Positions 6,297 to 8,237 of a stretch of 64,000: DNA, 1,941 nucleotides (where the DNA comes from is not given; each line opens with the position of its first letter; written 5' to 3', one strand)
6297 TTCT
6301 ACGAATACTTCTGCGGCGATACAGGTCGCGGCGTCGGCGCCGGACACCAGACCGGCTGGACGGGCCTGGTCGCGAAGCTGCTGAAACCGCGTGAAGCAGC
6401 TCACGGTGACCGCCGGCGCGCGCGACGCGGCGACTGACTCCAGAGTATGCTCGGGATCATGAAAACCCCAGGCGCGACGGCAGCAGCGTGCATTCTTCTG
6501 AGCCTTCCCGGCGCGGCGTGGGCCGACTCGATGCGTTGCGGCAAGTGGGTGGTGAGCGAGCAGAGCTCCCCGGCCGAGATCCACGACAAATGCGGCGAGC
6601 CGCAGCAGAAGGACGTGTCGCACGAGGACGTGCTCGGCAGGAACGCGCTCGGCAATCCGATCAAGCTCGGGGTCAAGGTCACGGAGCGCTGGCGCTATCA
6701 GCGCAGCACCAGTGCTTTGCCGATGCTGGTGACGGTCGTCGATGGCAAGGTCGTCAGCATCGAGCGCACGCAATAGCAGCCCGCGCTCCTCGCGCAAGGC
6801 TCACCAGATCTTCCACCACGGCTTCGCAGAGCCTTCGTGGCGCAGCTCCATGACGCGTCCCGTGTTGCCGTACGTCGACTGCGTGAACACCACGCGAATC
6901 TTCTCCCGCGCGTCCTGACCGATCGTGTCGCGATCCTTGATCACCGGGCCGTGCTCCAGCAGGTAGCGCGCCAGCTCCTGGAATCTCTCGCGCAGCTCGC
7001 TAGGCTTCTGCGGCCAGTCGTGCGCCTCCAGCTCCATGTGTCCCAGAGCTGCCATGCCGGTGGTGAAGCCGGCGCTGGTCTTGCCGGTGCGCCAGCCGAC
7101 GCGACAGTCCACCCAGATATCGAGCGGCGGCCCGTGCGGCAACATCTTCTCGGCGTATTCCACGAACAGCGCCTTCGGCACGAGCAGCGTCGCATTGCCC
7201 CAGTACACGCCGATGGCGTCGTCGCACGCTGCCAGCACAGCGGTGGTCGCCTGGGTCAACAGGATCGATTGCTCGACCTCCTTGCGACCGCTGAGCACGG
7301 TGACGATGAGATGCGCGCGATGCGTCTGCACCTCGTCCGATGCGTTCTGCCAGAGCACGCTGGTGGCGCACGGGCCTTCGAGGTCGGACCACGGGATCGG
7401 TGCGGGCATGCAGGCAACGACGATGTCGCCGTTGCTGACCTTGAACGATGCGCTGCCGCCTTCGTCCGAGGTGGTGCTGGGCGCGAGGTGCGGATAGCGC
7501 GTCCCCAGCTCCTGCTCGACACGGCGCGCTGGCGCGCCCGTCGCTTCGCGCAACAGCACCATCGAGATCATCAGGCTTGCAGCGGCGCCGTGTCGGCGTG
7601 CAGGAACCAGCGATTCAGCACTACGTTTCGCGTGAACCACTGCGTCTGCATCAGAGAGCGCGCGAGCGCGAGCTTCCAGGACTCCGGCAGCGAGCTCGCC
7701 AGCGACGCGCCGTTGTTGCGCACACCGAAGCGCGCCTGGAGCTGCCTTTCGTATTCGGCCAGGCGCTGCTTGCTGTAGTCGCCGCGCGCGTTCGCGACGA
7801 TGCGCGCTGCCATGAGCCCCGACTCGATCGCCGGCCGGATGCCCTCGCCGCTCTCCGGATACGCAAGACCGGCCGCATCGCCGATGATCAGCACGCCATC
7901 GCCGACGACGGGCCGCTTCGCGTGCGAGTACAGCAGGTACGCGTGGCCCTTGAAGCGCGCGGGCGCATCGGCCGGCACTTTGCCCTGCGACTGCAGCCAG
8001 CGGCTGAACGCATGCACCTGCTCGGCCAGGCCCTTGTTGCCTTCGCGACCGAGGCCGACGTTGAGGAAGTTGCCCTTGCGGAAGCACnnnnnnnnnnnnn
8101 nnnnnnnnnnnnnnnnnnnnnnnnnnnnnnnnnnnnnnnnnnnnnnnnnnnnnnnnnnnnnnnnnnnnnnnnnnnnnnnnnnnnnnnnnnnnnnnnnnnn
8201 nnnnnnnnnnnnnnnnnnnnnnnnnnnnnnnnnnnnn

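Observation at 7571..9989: Cfa-like methyltransferase plus geranylgeranyl-reductase-like enzyme: candidate methyl-branched fatty acid pathway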

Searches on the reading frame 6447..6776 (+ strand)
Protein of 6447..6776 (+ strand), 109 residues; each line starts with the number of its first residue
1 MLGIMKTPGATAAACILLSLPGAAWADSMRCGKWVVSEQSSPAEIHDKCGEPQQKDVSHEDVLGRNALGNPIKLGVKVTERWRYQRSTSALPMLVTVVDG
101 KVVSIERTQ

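Call 6: search_protein_families(library=pfam, proteins=[window:6447-6776:+])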
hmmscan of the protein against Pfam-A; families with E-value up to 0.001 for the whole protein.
window:6447-6776:+ (109 aa): 1 family
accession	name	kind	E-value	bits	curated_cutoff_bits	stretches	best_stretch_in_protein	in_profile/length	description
PF11006.13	DUF2845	-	1.6e-12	47.9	21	1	27-107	2-89/90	Protein of unknown function (DUF2845)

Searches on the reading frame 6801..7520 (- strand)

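Call 6: search_protein_families(library=pfam, proteins=[window:6801-7520:-])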
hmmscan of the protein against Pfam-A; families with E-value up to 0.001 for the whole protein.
window:6801-7520:- (239 aa): 1 family
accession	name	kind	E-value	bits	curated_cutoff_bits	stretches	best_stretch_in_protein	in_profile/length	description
PF14080.11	DUF4261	-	9e-16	58.1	27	1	153-226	2-76/77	Domain of unknown function (DUF4261)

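Call 52: search_protein_families(library=ncbifam, proteins=[window:6801-7520:-], max_evalue=0.00001)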
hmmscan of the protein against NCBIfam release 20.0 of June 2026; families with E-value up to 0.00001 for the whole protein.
window:6801-7520:- (239 aa): 0 families

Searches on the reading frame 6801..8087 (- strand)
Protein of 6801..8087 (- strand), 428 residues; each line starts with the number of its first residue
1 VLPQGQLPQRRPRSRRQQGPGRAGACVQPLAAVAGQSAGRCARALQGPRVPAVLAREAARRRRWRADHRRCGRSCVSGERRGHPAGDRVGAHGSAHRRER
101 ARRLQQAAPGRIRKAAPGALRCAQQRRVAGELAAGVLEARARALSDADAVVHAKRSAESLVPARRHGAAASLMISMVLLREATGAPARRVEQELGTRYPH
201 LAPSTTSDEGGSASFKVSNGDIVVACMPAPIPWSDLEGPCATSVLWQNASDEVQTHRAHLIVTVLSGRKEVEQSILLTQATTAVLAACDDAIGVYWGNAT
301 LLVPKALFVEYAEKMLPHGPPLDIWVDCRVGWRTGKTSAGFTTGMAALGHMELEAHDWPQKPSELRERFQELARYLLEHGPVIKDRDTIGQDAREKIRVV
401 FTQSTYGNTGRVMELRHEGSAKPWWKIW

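Call 3: search_protein_families(library=pfam, proteins=[window:6801-8087:-])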
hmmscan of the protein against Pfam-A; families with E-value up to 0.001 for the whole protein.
window:6801-8087:- (428 aa): 1 family
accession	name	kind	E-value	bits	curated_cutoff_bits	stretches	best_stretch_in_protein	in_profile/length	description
PF14080.11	DUF4261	-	2.5e-15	56.7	27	1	342-415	2-76/77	Domain of unknown function (DUF4261)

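Call 4: search_protein_families(library=ncbifam, proteins=[window:6801-8087:-])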
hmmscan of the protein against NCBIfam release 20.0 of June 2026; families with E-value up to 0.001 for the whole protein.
window:6801-8087:- (428 aa): 0 families
